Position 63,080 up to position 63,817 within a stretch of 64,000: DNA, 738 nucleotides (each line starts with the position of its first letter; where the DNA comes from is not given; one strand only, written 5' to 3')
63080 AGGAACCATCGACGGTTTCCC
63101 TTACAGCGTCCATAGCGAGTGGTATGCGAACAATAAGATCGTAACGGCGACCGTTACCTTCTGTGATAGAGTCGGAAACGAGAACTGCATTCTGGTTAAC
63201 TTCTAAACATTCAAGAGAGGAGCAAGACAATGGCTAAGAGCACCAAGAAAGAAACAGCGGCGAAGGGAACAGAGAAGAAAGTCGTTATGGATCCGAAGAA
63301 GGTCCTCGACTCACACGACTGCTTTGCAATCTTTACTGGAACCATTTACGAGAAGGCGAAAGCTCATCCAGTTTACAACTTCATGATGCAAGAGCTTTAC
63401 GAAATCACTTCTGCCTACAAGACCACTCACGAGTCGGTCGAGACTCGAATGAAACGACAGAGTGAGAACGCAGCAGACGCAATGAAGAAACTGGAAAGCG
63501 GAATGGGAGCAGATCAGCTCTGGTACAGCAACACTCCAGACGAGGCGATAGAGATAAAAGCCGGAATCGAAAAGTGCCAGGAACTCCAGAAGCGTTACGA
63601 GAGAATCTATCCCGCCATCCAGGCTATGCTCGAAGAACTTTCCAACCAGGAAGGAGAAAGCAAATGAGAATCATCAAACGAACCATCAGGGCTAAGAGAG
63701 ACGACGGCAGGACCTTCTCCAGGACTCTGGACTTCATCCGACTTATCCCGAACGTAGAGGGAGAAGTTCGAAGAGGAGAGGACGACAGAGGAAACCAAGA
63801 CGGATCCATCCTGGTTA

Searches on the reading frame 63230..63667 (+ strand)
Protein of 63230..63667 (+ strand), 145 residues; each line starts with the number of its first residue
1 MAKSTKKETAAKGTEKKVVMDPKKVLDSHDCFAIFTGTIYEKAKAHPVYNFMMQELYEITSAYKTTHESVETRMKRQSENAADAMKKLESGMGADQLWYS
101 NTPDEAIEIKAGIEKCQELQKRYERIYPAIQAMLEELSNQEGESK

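Call 49: find_encoding_contigs(protein=window:63230-63667:+, flank=10000, max_places=1)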
Protein window:63230-63667:+ (145 aa): 3 contigs read that carry it; 1 place shown.
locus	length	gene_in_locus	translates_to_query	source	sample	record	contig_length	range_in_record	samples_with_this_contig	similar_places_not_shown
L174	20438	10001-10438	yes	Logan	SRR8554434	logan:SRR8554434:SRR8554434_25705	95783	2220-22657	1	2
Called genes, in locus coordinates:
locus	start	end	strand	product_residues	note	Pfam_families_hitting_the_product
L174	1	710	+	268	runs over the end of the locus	PF00149:Metallophos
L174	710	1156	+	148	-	-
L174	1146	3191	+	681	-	PF13476:AAA_23 (faint)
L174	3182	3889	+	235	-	-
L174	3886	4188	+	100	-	-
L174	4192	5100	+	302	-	PF02739:5_3_exonuc_N, PF01367:5_3_exonuc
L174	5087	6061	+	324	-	PF03167:UDG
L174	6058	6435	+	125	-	-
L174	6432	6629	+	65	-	-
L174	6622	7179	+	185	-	-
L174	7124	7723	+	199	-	-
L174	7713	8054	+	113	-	-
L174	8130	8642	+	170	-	-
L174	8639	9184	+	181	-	-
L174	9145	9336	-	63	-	-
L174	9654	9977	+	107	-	-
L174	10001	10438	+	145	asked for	-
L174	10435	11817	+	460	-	-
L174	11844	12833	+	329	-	-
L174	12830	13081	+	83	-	-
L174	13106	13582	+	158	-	-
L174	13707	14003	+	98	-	-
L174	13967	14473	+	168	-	PF00383:dCMP_cyt_deam_1, PF14437:MafB19-deam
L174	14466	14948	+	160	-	-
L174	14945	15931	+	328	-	PF04321:RmlD_sub_bind, PF01073:3Beta_HSD, PF01370:Epimerase, PF02719:Polysacc_synt_2, PF13460:NAD_binding_10, PF16363:GDP_Man_Dehyd, PF07993:NAD_binding_4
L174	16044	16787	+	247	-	-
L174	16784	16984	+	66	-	-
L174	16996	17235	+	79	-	-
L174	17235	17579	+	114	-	-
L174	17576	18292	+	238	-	PF02511:Thy1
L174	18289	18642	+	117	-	-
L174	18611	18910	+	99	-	-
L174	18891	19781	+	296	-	-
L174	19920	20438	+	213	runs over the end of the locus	-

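Call 51: search_protein_families(library=pfam, proteins=[L174:14466-14948:+, L174:13967-14473:+, L174:10435-11817:+, L174:11844-12833:+, L174:13106-13582:+, L174:16044-16787:+, L174:18891-19781:+], max_evalue=0.01)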
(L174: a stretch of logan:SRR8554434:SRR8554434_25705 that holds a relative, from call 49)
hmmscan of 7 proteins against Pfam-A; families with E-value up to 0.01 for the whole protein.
L174:14466-14948:+ (160 aa): 0 families

L174:13967-14473:+ (168 aa): 3 families
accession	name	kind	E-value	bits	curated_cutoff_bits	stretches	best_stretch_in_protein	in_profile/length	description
PF00383.29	dCMP_cyt_deam_1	-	5.2e-25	87.7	25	1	23-142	2-101/102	Cytidine and deoxycytidylate deaminase zinc-binding region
PF14437.12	MafB19-deam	-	2.4e-16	60.4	27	1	24-146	3-104/142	MafB19-like deaminase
PF14439.12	Bd3614-deam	-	5.5e-05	23.6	38.5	1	95-151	35-98/113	Bd3614-like deaminase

L174:10435-11817:+ (460 aa): 0 families

L174:11844-12833:+ (329 aa): 1 family
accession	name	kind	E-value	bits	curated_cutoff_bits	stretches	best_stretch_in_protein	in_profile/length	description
PF19381.4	DUF5956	-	0.0045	17.6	24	0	293-322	58-86/100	Family of unknown function (DUF5956)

L174:13106-13582:+ (158 aa): 0 families

L174:16044-16787:+ (247 aa): 0 families

L174:18891-19781:+ (296 aa): 0 families
